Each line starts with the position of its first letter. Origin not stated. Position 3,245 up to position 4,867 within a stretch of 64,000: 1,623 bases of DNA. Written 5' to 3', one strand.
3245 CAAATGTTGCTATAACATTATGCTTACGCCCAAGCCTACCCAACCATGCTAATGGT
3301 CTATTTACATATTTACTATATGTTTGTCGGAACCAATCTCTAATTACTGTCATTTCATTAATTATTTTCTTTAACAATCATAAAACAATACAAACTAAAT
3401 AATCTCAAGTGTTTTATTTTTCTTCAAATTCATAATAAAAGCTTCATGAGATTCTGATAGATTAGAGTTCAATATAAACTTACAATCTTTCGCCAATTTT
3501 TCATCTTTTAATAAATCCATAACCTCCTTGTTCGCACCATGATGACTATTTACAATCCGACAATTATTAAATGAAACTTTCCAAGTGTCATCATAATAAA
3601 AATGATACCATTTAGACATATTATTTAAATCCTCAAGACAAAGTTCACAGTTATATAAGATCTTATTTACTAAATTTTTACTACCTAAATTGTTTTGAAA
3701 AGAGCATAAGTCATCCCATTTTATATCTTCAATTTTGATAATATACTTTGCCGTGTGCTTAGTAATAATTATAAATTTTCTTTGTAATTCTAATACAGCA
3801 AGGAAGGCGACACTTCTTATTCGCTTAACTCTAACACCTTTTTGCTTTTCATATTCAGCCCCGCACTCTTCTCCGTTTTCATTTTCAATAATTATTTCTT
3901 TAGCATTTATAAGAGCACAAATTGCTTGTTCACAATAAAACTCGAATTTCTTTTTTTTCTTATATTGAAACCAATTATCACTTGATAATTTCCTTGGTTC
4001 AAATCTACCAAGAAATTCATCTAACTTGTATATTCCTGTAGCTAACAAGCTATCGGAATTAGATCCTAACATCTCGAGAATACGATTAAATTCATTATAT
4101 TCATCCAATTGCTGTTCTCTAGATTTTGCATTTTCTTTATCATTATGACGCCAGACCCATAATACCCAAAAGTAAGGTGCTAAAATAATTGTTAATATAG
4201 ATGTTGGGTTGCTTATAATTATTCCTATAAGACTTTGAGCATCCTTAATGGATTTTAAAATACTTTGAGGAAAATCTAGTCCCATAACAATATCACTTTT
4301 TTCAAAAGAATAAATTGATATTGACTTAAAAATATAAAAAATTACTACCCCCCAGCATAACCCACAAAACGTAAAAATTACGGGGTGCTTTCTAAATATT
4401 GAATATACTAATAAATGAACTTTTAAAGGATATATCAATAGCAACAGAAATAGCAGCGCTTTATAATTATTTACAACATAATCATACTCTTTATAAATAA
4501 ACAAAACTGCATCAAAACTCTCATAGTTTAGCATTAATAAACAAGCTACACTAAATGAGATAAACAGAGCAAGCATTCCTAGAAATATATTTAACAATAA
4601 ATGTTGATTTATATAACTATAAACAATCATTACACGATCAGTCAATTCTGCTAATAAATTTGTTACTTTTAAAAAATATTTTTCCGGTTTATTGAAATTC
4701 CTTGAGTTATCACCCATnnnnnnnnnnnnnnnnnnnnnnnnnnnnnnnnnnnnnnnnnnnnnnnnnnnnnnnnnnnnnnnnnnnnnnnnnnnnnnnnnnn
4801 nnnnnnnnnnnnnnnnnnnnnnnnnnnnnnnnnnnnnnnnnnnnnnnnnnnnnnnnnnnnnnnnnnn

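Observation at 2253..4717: Two divergent paralogous membrane proteins wedged between hsdM and hsdS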

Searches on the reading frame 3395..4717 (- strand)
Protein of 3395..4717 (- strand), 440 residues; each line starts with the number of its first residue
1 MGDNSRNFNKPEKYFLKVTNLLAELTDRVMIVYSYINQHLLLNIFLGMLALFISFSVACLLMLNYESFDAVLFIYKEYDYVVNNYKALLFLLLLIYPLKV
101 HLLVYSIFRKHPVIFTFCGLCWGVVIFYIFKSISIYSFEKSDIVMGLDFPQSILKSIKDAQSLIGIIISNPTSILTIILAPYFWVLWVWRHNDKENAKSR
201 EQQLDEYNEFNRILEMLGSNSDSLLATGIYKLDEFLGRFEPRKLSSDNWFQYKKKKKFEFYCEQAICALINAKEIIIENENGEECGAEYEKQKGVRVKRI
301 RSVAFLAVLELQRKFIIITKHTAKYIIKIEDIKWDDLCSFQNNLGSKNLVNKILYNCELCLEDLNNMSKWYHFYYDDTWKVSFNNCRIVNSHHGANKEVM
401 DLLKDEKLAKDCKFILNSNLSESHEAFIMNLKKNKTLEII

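Call 3: search_protein_families(library=pfam, proteins=[window:3395-4717:-], max_evalue=1)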
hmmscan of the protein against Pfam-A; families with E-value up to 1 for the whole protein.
window:3395-4717:- (440 aa): 1 family
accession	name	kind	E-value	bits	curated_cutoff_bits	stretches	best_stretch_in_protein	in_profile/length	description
PF09843.14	DUF2070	-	0.28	9.9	30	0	14-160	72-201/561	Predicted membrane protein (DUF2070)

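Call 4: search_protein_families(library=padloc, proteins=[window:3395-4717:-], max_evalue=1)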
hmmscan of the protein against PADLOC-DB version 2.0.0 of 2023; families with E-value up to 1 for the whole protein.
window:3395-4717:- (440 aa): 0 families

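Call 6: search_protein_families(library=ncbifam, proteins=[window:3395-4717:-], max_evalue=1)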
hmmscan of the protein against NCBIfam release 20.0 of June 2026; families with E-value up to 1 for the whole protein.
window:3395-4717:- (440 aa): 0 families

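Call 7: search_protein_families(library=phrogs, proteins=[window:3395-4717:-], max_evalue=1)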
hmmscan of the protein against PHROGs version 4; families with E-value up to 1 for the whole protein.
window:3395-4717:- (440 aa): 0 families

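Call 8: find_homologous_proteins(query=window:3395-4717:-, max_evalue=0.01)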
Query window:3395-4717:- (440 aa): 1 proteins with E <= 0.01 among 8000 candidates.
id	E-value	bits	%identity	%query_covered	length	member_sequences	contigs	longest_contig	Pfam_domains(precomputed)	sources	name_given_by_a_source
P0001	1.7e-292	988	100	100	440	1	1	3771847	-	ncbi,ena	-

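Call 10: find_encoding_contigs(protein=P0001, flank=10000, max_places=3)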
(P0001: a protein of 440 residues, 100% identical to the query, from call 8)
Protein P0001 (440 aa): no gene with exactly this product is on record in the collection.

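Call 24: find_related_loci(query=A1, collection=genome_contigs, flank=10000)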
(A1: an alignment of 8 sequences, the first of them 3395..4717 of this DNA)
Query A1 (440 aa) in genome_contigs; peptide patterns used: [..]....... (x = any residue, [..] = any of these).
7 stretches matched a pattern; 3 encode a relative of the query (tblastn E <= 1e-3); 3 distinct loci.
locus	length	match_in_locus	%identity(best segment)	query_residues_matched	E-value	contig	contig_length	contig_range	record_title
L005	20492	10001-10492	38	107-271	8e-28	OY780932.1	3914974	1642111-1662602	MAG: Planctomycetota bacterium isolate 8948a4fa-d588-4077-bf9d-2cdc62be6801 genome assembly, chromosome: 1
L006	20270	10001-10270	47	178-272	7e-20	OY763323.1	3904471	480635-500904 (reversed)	MAG: Planctomycetota bacterium isolate 3a5a21b3-ef55-46fa-90a9-c954c41cad77 genome assembly, chromosome: 1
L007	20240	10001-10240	44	169-244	1e-16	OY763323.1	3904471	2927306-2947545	MAG: Planctomycetota bacterium isolate 3a5a21b3-ef55-46fa-90a9-c954c41cad77 genome assembly, chromosome: 1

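Call 26: predict_structure(alignment_id=A1)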
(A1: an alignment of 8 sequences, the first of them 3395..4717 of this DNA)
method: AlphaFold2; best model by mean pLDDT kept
length: 440 residues; sequences in the alignment: 8
mean_pLDDT: 70.3   pTM: 0.54
mean pLDDT of the five models: 70.3, 70.1, 69.3, 67.6, 65.6
residues with pLDDT >= 90: 97; 70-90: 112; 50-70: 155; < 50: 76
segments of 3 or more residues with pLDDT < 50: 1-13, 62-101, 136-145, 147-149, 345-350
pLDDT, mean of each block of 10 residues (from residue 1): 32 56 65 59 65 57 43 40 43 41 54 65 65 52 47 56 58 66 71 67 82 91 91 91 60 87 95 83 63 72 91 91 92 84 53 88 88 84 92 82 91 79 73 88
secondary structure, 60 per line:
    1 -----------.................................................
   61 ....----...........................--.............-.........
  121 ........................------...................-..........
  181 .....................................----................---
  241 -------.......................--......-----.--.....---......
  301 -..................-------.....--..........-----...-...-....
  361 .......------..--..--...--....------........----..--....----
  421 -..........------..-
elements in order: H12-64 H69-95 H98-110 H112-144 H151-169 H171-217 H222-237 H248-270 E273-278 H287-291 E295-300 H302-319 H334-343 E353-355 E357-360 H361-367 E382-384 E387-390 H397-404 E413-416 H422-431

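Call 28: fold_search(model_id=the predicted structure, library=pdb)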
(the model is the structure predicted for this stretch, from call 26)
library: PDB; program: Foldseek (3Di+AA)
matches with E <= 10: 204; with E <= 0.001: 0
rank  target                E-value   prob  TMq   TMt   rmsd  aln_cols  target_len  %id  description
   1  9f16_B                1.4e-01  0.07  0.10  0.11  36.8       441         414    9  Structure of a homomeric LRRC8C point mutation disease mutant (released 2024-11-13)
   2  6gzc_A                2.7e-01  0.60  0.15  0.34  16.8       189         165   13  heterotetrameric katanin p60:p80 complex (released 2019-08-07)
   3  9ogb_A                2.9e-01  0.28  0.15  0.08  28.7       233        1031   10  Cryo-EM structure of human exportin-1 conjugated with selinexor and bound to yeast RAN-GTP and human ASB8-ELOB/C (released 2025-11-26)
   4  9a88_D                4.2e-01  0.10  0.12  0.14  14.3       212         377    8  Structure of the pre-incision complex in nucleotide excision repair   (released 2024-10-09)
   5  6gzc_C                4.7e-01  0.41  0.12  0.27  15.5       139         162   17  heterotetrameric katanin p60:p80 complex (released 2019-08-07)
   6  9jyy_G                4.9e-01  0.18  0.16  0.12  24.0       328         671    5  core proteins of mature T7 (released 2024-12-11)
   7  9lq2_B                5.8e-01  0.06  0.13  0.10  15.7       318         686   11  Structure of human dimeric NLRP7-TCL1A complex (released 2025-12-10)
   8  8qyz_C                6.8e-01  0.21  0.16  0.08  18.5       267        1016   12  Crystal structure of hiNES2 in complex with Xpo1 and RanGTP (released 2024-11-06)
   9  3gjx_A                7.2e-01  0.25  0.16  0.08  16.9       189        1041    8  Crystal Structure of the Nuclear Export Complex CRM1-Snurportin1-RanGTP (released 2009-05-26)
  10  9cef_A                8.0e-01  0.14  0.12  0.17  24.6       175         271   14  Caulobacter crescentus FljN flagellar filament (symmetrized) (released 2024-08-28)
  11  8qyz_F                9.9e-01  0.15  0.17  0.08  25.1       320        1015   11  Crystal structure of hiNES2 in complex with Xpo1 and RanGTP (released 2024-11-06)
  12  9b62_A                1.0e+00  0.20  0.16  0.08  20.7       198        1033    9  Human RANBP2/RAN(GTP)/RANGAP1-SUMO1/UBC9/CRM1/RAN(GTP) - composite map and model (released 2024-10-16)
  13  5dis_A                1.0e+00  0.12  0.15  0.08  28.6       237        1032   11  Crystal structure of a CRM1-RanGTP-SPN1 export complex bound to a 113 amino acid FG-repeat containing fragment of Nup2 (released 2015-11-04)
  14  6sa6                  1.1e+00  0.08  0.11  0.12  14.3       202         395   11  DARPin-Armadillo fusion A5 (released 2019-11-20)
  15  8fl2_NT               1.2e+00  0.08  0.10  0.09  21.7       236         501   11  Human nuclear pre-60S ribosomal subunit (State I1) (released 2023-07-12)
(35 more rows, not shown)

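Call 31: search_protein_representatives(alignment_id=A1)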
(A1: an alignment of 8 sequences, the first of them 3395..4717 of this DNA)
Query: 8 sequences, 363 profile positions. Proteins with E-value up to 0.001 (for the whole library): 16; up to 1e-10: 13; up to 1e-30: 10. The best 16 are listed.
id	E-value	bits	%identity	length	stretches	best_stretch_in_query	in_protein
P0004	1.4e-138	478.5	-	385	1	1-362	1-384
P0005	2.9e-131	454.4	-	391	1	10-362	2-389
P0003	1.5e-128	445.5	-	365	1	1-345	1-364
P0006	3.9e-112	391.5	-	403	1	3-362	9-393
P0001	9.2e-109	380.4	-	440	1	1-354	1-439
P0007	8.3e-92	324.6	-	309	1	86-362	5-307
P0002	3.2e-87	309.5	-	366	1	25-362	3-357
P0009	2.0e-68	247.7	-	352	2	108-360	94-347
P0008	1.3e-48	182.5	-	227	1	38-263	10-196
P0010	5.4e-36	141.0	-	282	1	9-228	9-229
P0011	2.2e-27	112.7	-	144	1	1-116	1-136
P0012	1.5e-19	86.9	-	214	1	175-361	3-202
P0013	2.1e-13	66.7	-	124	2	109-147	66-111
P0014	4.5e-08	49.1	-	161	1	226-362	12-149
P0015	5.5e-07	45.6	-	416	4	147-197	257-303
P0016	1.2e-04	37.9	-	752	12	101-127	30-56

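Call 35: search_protein_families(library=pfam, alignment_id=A2, max_evalue=1)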
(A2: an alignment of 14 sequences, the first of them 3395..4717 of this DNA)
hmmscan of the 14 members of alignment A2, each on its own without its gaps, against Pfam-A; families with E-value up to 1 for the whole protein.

A. member 1, window:3395-4717:- (440 aa): 1 family
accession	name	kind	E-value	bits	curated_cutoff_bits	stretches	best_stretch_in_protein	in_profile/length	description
PF09843.14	DUF2070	-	0.28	9.9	30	0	14-160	72-201/561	Predicted membrane protein (DUF2070)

B. families by the number of members that match (of 14 scanned): 5 families
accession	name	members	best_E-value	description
PF01004.24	Flavi_M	1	0.009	Flavivirus envelope glycoprotein M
PF14126.11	DUF4293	1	0.032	Domain of unknown function (DUF4293)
PF22749.2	Arb2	1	0.038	Arb2 domain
PF09466.15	Yqai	1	0.097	Hypothetical protein Yqai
PF09843.14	DUF2070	1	0.28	Predicted membrane protein (DUF2070)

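Call 36: search_solved_structures(query=A2, max_evalue=10)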
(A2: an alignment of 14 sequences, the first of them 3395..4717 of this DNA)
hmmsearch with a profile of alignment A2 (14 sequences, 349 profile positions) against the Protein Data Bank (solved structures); distinct sequences matched with E-value up to 10: 0.

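Call 37: fold_search(model_id=the predicted structure, library=viral)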
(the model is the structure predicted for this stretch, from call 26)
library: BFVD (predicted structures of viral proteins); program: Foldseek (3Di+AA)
matches with E <= 10: 250; with E <= 0.001: 0
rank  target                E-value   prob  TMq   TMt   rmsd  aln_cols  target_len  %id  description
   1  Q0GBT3                6.0e-03  0.51  0.13  0.07  26.6       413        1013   11  PfWMP4_33 [Phormidium phage Pf-WMP4]
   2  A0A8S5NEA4            3.0e-02  0.60  0.16  0.10  20.0       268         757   12  Internal virion protein [Caudovirales sp. ctSxd6]
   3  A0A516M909            5.4e-02  0.41  0.15  0.09  26.6       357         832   10  (no name in the UniProt tables at hand)
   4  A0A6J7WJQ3            1.2e-01  0.41  0.17  0.09  29.5       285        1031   14  Uncharacterized protein [uncultured Caudovirales phage]
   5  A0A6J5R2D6            1.6e-01  0.12  0.11  0.11  37.7       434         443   10  Uncharacterized protein [uncultured Caudovirales phage]
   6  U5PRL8                1.7e-01  0.30  0.15  0.08  21.2       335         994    9  Endopeptidase [Cyanophage PP]
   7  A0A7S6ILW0            1.8e-01  0.23  0.17  0.11  23.3       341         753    8  (no name in the UniProt tables at hand)
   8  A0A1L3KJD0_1          2.0e-01  0.12  0.16  0.10  26.3       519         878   10  (no name in the UniProt tables at hand)
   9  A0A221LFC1            2.3e-01  0.07  0.11  0.07  33.6       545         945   11  Putative ORF1 protein 1 [Millport beadlet anemone dicistro-like virus 1]
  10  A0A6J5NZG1            3.5e-01  0.09  0.13  0.09  23.5       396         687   10  Uncharacterized protein [uncultured Caudovirales phage]
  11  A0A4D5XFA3            3.7e-01  0.08  0.14  0.11  33.4       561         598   12  ABC transporter [Mimivirus LCMiAC02]
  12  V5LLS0                4.3e-01  0.12  0.11  0.13  93.4       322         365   12  (no name in the UniProt tables at hand)
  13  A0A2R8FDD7            4.8e-01  0.20  0.10  0.18  10.0       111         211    9  PolyA polymerase reg subunit [Brazilian cedratvirus IHUMI]
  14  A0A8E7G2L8            4.8e-01  0.08  0.13  0.10  17.2       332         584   11  Nonstructural protein [Emberiza spodocephala parvoviridae sp.]
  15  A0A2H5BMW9            6.0e-01  0.38  0.21  0.14  18.6       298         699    7  Uncharacterized protein [Vibrio phage VEN]
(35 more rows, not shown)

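Call 41: find_encoding_contigs(protein=P0010, flank=10000, max_places=3)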
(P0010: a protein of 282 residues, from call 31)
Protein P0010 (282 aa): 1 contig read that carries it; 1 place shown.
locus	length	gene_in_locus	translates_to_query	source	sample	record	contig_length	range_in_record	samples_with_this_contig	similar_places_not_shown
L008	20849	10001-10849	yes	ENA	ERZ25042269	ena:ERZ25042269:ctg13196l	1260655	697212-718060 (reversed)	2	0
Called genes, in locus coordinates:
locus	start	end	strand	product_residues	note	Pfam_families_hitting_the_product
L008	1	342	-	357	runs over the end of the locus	PF09588:YqaJ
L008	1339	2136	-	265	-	PF01987:AIM24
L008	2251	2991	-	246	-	PF01381:HTH_3 (faint)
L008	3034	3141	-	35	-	-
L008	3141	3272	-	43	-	-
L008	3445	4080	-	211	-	PF01081:Aldolase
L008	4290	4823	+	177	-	PF02075:RuvC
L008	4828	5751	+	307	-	PF01841:Transglut_core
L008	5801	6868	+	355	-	PF17792:ThiD2, PF02581:TMP-TENI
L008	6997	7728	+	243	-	PF03740:PdxJ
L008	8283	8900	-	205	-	-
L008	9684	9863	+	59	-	-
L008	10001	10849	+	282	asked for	-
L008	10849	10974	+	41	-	-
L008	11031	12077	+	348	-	PF00589:Phage_integrase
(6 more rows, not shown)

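Call 42: find_encoding_contigs(protein=P0012, flank=10000, max_places=3)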
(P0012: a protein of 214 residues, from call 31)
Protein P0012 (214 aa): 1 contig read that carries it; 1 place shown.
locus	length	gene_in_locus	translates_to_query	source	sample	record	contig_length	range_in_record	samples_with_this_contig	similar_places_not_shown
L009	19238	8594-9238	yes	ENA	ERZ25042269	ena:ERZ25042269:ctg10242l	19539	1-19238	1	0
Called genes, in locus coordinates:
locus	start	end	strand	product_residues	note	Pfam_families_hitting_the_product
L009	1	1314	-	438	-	?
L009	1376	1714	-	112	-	-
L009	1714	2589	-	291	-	-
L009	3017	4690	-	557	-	-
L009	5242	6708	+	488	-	PF12161:HsdM_N, PF02384:N6_Mtase, PF01170:UPF0020 (weak), PF07669:Eco57I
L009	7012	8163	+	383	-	-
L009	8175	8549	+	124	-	-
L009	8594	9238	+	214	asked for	-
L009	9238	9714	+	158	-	PF01420:Methylase_S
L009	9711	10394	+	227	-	PF01420:Methylase_S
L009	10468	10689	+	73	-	-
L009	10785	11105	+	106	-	PF12686:DUF3800 (weak)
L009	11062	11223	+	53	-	-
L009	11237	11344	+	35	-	-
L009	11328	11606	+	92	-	-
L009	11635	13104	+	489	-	PF28123:DUF8370, PF28130:DUF8371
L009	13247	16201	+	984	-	PF13643:DUF4145 (weak), PF04313:HSDR_N (faint), PF00270:DEAD, PF04851:ResIII, PF18766:SWI2_SNF2, PF00271:Helicase_C (weak)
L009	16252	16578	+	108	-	PF08463:EcoEI_R_C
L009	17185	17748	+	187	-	PF00565:SNase (faint)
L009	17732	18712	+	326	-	-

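Call 43: find_encoding_contigs(protein=P0013, flank=10000, max_places=3)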
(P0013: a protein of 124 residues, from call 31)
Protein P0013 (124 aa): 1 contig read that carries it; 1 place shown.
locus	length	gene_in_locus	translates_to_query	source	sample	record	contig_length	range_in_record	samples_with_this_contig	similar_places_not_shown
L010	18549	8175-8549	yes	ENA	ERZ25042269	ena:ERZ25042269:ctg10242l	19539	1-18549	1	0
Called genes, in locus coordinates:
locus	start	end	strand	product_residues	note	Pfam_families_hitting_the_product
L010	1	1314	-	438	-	?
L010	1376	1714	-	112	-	-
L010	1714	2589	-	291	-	-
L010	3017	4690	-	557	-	-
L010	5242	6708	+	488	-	PF12161:HsdM_N, PF02384:N6_Mtase, PF01170:UPF0020 (weak), PF07669:Eco57I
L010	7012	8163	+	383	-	-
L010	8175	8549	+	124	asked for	-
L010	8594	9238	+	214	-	-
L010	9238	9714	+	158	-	PF01420:Methylase_S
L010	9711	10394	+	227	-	PF01420:Methylase_S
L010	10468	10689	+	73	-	-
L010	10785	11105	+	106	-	PF12686:DUF3800 (weak)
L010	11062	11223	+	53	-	-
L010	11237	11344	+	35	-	-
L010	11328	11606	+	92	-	-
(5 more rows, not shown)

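Call 47: search_protein_families(library=phrogs, alignment_id=A2, max_evalue=1)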
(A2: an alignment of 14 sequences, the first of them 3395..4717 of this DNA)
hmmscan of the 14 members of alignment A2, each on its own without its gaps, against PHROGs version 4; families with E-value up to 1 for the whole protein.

A. member 1, window:3395-4717:- (440 aa): 0 families

B. families by the number of members that match (of 14 scanned): 13 families
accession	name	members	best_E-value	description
phrog_6169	-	1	0.00011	-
phrog_13418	-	1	0.014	-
phrog_20728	-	1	0.016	-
phrog_37028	-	1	0.035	-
phrog_1270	-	1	0.037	-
phrog_13188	-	1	0.068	-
phrog_17313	-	1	0.071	-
phrog_5669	-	1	0.17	-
phrog_28833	-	1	0.21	-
phrog_38109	-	1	0.26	-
phrog_27392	-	1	0.31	-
phrog_14275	-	1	0.59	-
phrog_20918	-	1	0.63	-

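Call 73: search_protein_families(library=pfam, proteins=[L006:10821-11141:+, L006:13264-13575:+, L009:11635-13104:+], max_evalue=0.01)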
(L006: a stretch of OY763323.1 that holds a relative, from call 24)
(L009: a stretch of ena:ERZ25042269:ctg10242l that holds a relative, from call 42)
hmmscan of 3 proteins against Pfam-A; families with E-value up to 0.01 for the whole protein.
L006:10821-11141:+ (106 aa): 3 families
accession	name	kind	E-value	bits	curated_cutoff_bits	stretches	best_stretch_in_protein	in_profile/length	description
PF13599.13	Pentapeptide_4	-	6.7e-08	32.9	38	1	1-65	13-75/78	Pentapeptide repeat region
PF00805.28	Pentapeptide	-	5.2e-06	26.4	20.2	1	28-51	10-33/40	Pentapeptide repeats (8 copies)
PF13576.12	Pentapeptide_3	-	0.00017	22.2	27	1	6-49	1-47/48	Pentapeptide repeats (9 copies)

L006:13264-13575:+ (103 aa): 0 families

L009:11635-13104:+ (489 aa): 0 families

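Call 74: find_related_loci(query=A1, collection=metagenome_contigs, flank=8000)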
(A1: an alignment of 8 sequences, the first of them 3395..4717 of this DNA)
Query A1 (440 aa) in metagenome_contigs; peptide patterns used: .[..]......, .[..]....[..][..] (x = any residue, [..] = any of these).
118 stretches matched a pattern, but none encodes a relative of the query by tblastn (E <= 1e-3).

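Call 75: find_related_loci(query=A1, collection=viral_contigs, flank=8000)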
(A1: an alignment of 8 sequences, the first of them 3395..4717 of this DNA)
Query A1 (440 aa) in viral_contigs; peptide patterns used: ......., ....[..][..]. (x = any residue, [..] = any of these).
24 stretches matched a pattern, but none encodes a relative of the query by tblastn (E <= 1e-3).

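Call 78: search_protein_families(library=padloc, proteins=[L009:11635-13104:+, L006:13264-13575:+, L006:10821-11141:+], max_evalue=0.001)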
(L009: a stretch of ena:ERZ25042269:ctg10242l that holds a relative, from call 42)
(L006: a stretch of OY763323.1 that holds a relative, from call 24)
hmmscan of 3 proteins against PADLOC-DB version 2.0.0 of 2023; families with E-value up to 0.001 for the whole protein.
L009:11635-13104:+ (489 aa): 1 family
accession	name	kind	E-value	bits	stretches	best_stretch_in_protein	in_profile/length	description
PDLC04597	PDC-M36A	-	1.4e-22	78.2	1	5-318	8-294/457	-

L006:13264-13575:+ (103 aa): 0 families

L006:10821-11141:+ (106 aa): 0 families

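Call 82: list_cluster_members(proteins=[P0001, P0002, P0004, P0005, P0007])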
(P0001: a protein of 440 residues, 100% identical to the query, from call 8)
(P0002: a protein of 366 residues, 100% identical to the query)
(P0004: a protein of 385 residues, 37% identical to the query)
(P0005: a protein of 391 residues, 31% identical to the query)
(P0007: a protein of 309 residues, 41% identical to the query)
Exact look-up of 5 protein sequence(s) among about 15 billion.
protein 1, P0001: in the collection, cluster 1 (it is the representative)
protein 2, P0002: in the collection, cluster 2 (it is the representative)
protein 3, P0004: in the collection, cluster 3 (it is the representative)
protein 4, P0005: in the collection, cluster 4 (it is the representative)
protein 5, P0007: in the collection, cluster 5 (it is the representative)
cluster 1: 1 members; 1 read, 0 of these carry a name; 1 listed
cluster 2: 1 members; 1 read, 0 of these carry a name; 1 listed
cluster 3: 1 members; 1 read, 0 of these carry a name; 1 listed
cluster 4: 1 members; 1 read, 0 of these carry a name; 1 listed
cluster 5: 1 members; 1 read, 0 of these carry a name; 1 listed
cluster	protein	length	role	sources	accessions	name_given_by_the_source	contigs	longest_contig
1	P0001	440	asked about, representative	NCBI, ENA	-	-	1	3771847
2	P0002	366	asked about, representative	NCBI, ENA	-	-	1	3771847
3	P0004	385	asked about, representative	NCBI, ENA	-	-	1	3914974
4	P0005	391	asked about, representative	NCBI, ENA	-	-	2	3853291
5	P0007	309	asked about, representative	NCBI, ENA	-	-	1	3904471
